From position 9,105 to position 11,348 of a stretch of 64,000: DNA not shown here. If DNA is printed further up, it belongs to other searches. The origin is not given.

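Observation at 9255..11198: N-domain-less ClpA/ClpB-type double-ring AAA+ ATPase embedded in the T4SS operon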

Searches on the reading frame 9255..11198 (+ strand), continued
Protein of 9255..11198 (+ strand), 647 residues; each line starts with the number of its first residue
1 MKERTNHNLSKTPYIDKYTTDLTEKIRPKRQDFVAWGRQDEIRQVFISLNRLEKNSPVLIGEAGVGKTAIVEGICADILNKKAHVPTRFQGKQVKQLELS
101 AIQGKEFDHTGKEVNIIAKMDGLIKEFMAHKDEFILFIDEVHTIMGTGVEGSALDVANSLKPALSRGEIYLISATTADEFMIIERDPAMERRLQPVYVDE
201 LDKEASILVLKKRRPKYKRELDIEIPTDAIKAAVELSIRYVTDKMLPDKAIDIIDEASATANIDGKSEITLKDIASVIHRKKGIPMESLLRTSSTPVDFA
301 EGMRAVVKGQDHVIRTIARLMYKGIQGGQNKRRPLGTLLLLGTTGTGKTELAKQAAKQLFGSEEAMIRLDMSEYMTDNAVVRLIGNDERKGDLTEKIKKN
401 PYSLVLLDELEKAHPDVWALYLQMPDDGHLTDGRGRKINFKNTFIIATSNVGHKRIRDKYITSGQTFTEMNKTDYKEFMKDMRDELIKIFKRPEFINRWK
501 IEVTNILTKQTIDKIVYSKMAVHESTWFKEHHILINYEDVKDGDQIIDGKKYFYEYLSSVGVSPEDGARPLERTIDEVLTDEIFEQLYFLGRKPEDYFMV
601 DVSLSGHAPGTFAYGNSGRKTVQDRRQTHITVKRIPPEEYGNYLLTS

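Call 15: find_homologous_proteins(query=window:9255-11198:+, max_evalue=1e-20)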
Query window:9255-11198:+ (647 aa): 8000 proteins with E <= 1e-20 among 8000 candidates; the best 120 are listed.
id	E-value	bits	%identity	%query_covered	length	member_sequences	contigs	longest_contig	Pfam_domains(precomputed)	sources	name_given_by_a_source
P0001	0.0e+0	1427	99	100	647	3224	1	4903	PF13173.13,PF08477.20,PF00004.36,PF17871.8,PF07728.21,PF00931.29,PF13191.13,PF25201.1,PF00158.33,PF07724.21,PF12775.14,PF05621.18,PF20720.4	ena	-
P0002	0.0e+0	1391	97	100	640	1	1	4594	PF13173.13,PF25201.1,PF00158.33,PF07724.21,PF08477.20,PF12775.14,PF00004.36,PF17871.8,PF07728.21,PF20720.4,PF13191.13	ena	-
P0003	0.0e+0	1388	97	100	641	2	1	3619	PF07724.21,PF12775.14,PF00004.36,PF17871.8,PF07728.21,PF13191.13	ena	-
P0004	0.0e+0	1291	91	100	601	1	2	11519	PF00158.33,PF07724.21,PF08477.20,PF12775.14,PF00004.36,PF13401.13,PF17871.8,PF07728.21,PF10431.16,PF20720.4,PF13191.13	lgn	-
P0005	0.0e+0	1290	91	100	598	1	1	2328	PF13173.13,PF08477.20,PF00004.36,PF17871.8,PF07728.21,PF00931.29,PF13191.13,PF25201.1,PF00158.33,PF07724.21,PF12775.14,PF05621.18,PF20720.4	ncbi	-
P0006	0.0e+0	1052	73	98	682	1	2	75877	PF13173.13,PF00004.36,PF13401.13,PF17871.8,PF13238.13,PF07728.21,PF13191.13,PF00158.33,PF07724.21,PF12775.14,PF05621.18,PF10431.16,PF20720.4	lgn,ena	-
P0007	1.2e-277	940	97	68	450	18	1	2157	PF13173.13,PF08477.20,PF00004.36,PF17871.8,PF01637.25,PF07728.21,PF00931.29,PF13191.13,PF25201.1,PF00158.33,PF07724.21,PF12775.14,PF05621.18,PF20720.4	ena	-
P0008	1.4e-261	887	98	62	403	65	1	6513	PF07724.21,PF00004.36,PF07728.21,PF10431.16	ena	-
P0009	7.9e-261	885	100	64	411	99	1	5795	PF13173.13,PF08477.20,PF00004.36,PF13401.13,PF17871.8,PF07728.21,PF00931.29,PF13191.13,PF25201.1,PF07724.21,PF12775.14,PF05621.18,PF20720.4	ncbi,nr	ncbi:MAG: AAA family ATPase, partial [Streptococcus salivarius]|nr:AAA family ATPase [Streptococcus 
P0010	3.9e-243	827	100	59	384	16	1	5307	PF25201.1,PF07724.21,PF08477.20,PF12775.14,PF00004.36,PF17871.8,PF07728.21,PF05621.18,PF20720.4,PF13191.13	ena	-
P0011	2.2e-235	801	98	56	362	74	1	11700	PF07724.21,PF00004.36,PF07728.21,PF10431.16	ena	-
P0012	1.0e-193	663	41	93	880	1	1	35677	PF13173.13,PF20436.5,PF13604.13,PF08477.20,PF00004.36,PF13401.13,PF03193.23,PF17871.8,PF13238.13,PF07728.21,PF13191.13,PF06414.19,PF25201.1,PF00158.33,PF07724.21,PF12775.14,PF13476.13,PF05729.19,PF02367.24,PF00910.29,PF05621.18,PF10431.16,PF20720.4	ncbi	ncbi:AAA family ATPase [Streptococcus dentiloxodontae]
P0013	5.8e-188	644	51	96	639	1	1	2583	PF13173.13,PF00158.33,PF07724.21,PF12775.14,PF00004.36,PF13401.13,PF17871.8,PF07728.21,PF05621.18,PF13191.13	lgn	-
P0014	6.7e-187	641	51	96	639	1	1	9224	PF13173.13,PF00158.33,PF07724.21,PF12775.14,PF00004.36,PF13401.13,PF23569.2,PF17871.8,PF07728.21,PF05621.18,PF13191.13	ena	-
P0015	7.6e-183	627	50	97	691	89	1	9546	PF13173.13,PF00004.36,PF13401.13,PF23569.2,PF17871.8,PF07728.21,PF13191.13,PF25201.1,PF00158.33,PF07724.21,PF12775.14,PF05729.19,PF05621.18,PF10431.16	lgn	-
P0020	2.2e-167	576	47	97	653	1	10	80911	PF13173.13,PF07724.21,PF00004.36,PF13401.13,PF17871.8,PF07728.21,PF05621.18,PF10431.16,PF13191.13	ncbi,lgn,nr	ncbi:TPA: AAA family ATPase [Streptococcus agalactiae]|nr:ATP-dependent Clp protease ATP-binding sub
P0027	4.0e-160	552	46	97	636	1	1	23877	PF13173.13,PF00004.36,PF13401.13,PF17871.8,PF05496.19,PF07728.21,PF13191.13,PF00158.33,PF07724.21,PF12775.14,PF05621.18,PF10431.16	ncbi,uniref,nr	ncbi:ATP-dependent Clp protease ATP-binding subunit [Streptococcus sanguinis]|uniref:AAA family ATPa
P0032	1.3e-120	422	40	93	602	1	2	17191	PF13173.13,PF20030.6,PF13604.13,PF00004.36,PF13401.13,PF23569.2,PF17871.8,PF05496.19,PF06309.18,PF07728.21,PF13191.13,PF06414.19,PF07724.21,PF12775.14,PF13476.13,PF05729.19,PF10431.16,PF13481.13,PF20720.4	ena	-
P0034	9.7e-116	406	43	90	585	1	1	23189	PF13173.13,PF00004.36,PF17871.8,PF05496.19,PF07728.21,PF13191.13,PF00158.33,PF07724.21,PF01935.24,PF12775.14,PF05621.18,PF01078.28,PF10431.16,PF20720.4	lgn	-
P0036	9.6e-111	389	-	-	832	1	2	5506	PF13173.13,PF02861.26,PF02151.26,PF00004.36,PF13401.13,PF23569.2,PF17871.8,PF13238.13,PF05496.19,PF07728.21,PF13191.13,PF01695.24,PF00158.33,PF07724.21,PF12775.14,PF10431.16,PF20720.4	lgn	-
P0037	9.7e-111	389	-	-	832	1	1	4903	PF13173.13,PF02861.26,PF02151.26,PF00004.36,PF13401.13,PF23569.2,PF17871.8,PF13238.13,PF05496.19,PF07728.21,PF13191.13,PF01695.24,PF00158.33,PF07724.21,PF12775.14,PF10431.16,PF20720.4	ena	-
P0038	1.1e-110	389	-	-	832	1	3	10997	PF13173.13,PF02861.26,PF02151.26,PF00004.36,PF13401.13,PF23569.2,PF17871.8,PF13238.13,PF05496.19,PF07728.21,PF13191.13,PF01695.24,PF00158.33,PF07724.21,PF12775.14,PF10431.16,PF20720.4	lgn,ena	-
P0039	1.1e-110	389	-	-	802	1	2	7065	PF13173.13,PF02861.26,PF02151.26,PF00004.36,PF13401.13,PF23569.2,PF17871.8,PF13238.13,PF05496.19,PF07728.21,PF13191.13,PF01695.24,PF00158.33,PF07724.21,PF12775.14,PF01078.28,PF10431.16,PF20720.4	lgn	-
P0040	1.3e-110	389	37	90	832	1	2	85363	PF13173.13,PF02861.26,PF00004.36,PF13401.13,PF23569.2,PF17871.8,PF13238.13,PF05496.19,PF07728.21,PF13191.13,PF01695.24,PF00158.33,PF07724.21,PF12775.14,PF10431.16,PF20720.4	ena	-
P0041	1.3e-110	389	-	-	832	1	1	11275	PF13173.13,PF02861.26,PF02151.26,PF00004.36,PF13401.13,PF23569.2,PF17871.8,PF13238.13,PF07728.21,PF13191.13,PF01695.24,PF00158.33,PF07724.21,PF10431.16,PF20720.4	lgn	-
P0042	2.2e-110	388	37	90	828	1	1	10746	PF13173.13,PF02861.26,PF02151.26,PF00004.36,PF13401.13,PF23569.2,PF17871.8,PF13238.13,PF05496.19,PF01637.25,PF07728.21,PF13191.13,PF01695.24,PF00158.33,PF07724.21,PF12775.14,PF10431.16,PF20720.4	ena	-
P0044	5.4e-110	387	37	90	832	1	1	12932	PF13173.13,PF02861.26,PF02151.26,PF00004.36,PF13401.13,PF23569.2,PF17871.8,PF13238.13,PF05496.19,PF01637.25,PF07728.21,PF13191.13,PF01695.24,PF00158.33,PF07724.21,PF12775.14,PF10431.16,PF20720.4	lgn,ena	-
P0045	7.0e-110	386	37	90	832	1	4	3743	PF13173.13,PF02861.26,PF02151.26,PF00004.36,PF13401.13,PF23569.2,PF17871.8,PF13238.13,PF05496.19,PF07728.21,PF13191.13,PF01695.24,PF00158.33,PF07724.21,PF12775.14,PF10431.16,PF20720.4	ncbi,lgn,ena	ncbi:MAG: ATP-dependent Clp protease ATP-binding subunit [Enterococcus avium]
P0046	8.9e-110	386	37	90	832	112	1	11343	PF13173.13,PF02861.26,PF02151.26,PF00004.36,PF13401.13,PF23569.2,PF17871.8,PF13238.13,PF05496.19,PF01637.25,PF07728.21,PF13191.13,PF01695.24,PF00158.33,PF07724.21,PF12775.14,PF10431.16,PF20720.4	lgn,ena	-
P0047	1.3e-109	386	37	90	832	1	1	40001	PF13173.13,PF02861.26,PF02151.26,PF00004.36,PF13401.13,PF23569.2,PF17871.8,PF13238.13,PF05496.19,PF01637.25,PF07728.21,PF13191.13,PF01695.24,PF00158.33,PF07724.21,PF12775.14,PF10431.16,PF20720.4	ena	-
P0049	2.0e-109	385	36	90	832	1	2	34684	PF13173.13,PF02861.26,PF00004.36,PF13401.13,PF23569.2,PF17871.8,PF13238.13,PF05496.19,PF01637.25,PF07728.21,PF13191.13,PF01695.24,PF00158.33,PF07724.21,PF12775.14,PF10431.16,PF20720.4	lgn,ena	-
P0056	4.1e-109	384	-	-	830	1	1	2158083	PF13173.13,PF02861.26,PF02151.26,PF00004.36,PF13401.13,PF23569.2,PF17871.8,PF13238.13,PF05496.19,PF07728.21,PF13191.13,PF00158.33,PF07724.21,PF12775.14,PF01078.28,PF10431.16,PF20720.4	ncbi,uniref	ncbi:ATP-dependent Clp protease ATP-binding subunit [Enterococcus sp. 22-H-5-01]|uniref:ATP-dependen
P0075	9.8e-109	383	39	92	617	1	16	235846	PF13173.13,PF00004.36,PF13401.13,PF17871.8,PF05673.20,PF05496.19,PF07728.21,PF13191.13,PF13479.13,PF00158.33,PF07724.21,PF12775.14,PF05621.18,PF27394.1,PF10431.16,PF20720.4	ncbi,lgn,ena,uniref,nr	ncbi:AAA family ATPase [Limosilactobacillus mucosae]|uniref:AAA family ATPase n=2 Tax=Limosilactobac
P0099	1.6e-108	382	-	-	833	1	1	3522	PF13173.13,PF02861.26,PF02151.26,PF00004.36,PF13401.13,PF23569.2,PF17871.8,PF13238.13,PF07728.21,PF13191.13,PF00158.33,PF07724.21,PF12775.14,PF13521.13,PF05621.18,PF01078.28,PF10431.16,PF20720.4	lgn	-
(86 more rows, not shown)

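Call 17: find_encoding_contigs(protein=P0020, flank=10000, max_places=2)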
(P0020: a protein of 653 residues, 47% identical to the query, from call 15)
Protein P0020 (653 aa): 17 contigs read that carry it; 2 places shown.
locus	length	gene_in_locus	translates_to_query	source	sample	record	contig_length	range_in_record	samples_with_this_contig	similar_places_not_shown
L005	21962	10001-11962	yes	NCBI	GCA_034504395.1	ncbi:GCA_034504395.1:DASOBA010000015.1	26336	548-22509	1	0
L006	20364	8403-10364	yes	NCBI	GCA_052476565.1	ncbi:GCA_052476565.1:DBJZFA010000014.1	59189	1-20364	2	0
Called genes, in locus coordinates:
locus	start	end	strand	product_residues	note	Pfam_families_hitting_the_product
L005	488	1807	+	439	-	PF00078:RVT_1, PF08388:GIIM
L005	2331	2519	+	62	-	-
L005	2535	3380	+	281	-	PF12684:DUF3799, PF12705:PDDEXK_1 (weak)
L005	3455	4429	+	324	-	PF04404:ERF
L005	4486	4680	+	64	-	-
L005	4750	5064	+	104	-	-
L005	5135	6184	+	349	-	-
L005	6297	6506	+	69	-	-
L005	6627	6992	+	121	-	-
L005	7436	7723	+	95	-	-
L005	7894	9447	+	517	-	PF07261:DnaB_2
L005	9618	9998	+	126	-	-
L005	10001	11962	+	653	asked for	PF05621:TniB (faint), PF13191:AAA_16 (weak), PF00004:AAA, PF17871:AAA_lid_9, PF00004:AAA (weak), PF07724:AAA_2, PF07728:AAA_5, PF10431:ClpB_D2-small (weak), +2 more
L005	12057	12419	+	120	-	PF04956:TrbC (weak)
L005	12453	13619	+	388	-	PF21497:TcpC-like_C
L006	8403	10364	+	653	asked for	PF05621:TniB (faint), PF13191:AAA_16 (weak), PF00004:AAA, PF17871:AAA_lid_9, PF00004:AAA (weak), PF07724:AAA_2, PF07728:AAA_5, PF10431:ClpB_D2-small (weak), +2 more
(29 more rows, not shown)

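Call 18: find_encoding_contigs(protein=P0075, flank=10000, max_places=2)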
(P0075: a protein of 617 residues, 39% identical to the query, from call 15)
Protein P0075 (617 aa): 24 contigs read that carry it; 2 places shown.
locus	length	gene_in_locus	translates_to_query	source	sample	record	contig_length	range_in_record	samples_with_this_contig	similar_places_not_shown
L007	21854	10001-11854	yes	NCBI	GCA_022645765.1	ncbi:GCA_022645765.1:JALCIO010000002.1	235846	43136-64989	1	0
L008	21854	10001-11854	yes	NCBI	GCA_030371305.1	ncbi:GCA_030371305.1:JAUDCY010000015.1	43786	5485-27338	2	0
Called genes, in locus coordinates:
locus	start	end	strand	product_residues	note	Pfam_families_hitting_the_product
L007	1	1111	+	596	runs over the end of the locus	PF09972:DUF2207, PF20990:DUF2207_C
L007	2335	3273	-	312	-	PF00389:2-Hacid_dh, PF02826:2-Hacid_dh_C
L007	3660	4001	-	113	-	-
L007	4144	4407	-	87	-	-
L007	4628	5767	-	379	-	PF00589:Phage_integrase, PF16795:Phage_integr_3 (faint)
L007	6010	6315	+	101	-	PF12728:HTH_17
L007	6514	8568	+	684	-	PF01751:Toprim, PF01131:Topoisom_bac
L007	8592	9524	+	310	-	-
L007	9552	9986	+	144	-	-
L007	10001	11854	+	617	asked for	PF00158:Sigma54_activat (faint), PF05496:RuvB_N (faint), PF00004:AAA, PF17871:AAA_lid_9, PF00004:AAA, PF07724:AAA_2, PF07728:AAA_5 (weak), PF10431:ClpB_D2-small, +9 more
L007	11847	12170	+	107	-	-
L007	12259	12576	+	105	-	PF18895:T4SS_pilin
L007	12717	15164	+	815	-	-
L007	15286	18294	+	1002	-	PF02534:T4SS-DNA_transf, PF10412:TrwB_AAD_bind, PF12696:TraG-D_C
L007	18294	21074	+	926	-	PF26635:DUF8208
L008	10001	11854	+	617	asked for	PF00158:Sigma54_activat (faint), PF05496:RuvB_N (faint), PF00004:AAA, PF17871:AAA_lid_9, PF00004:AAA, PF07724:AAA_2, PF07728:AAA_5 (weak), PF10431:ClpB_D2-small, +9 more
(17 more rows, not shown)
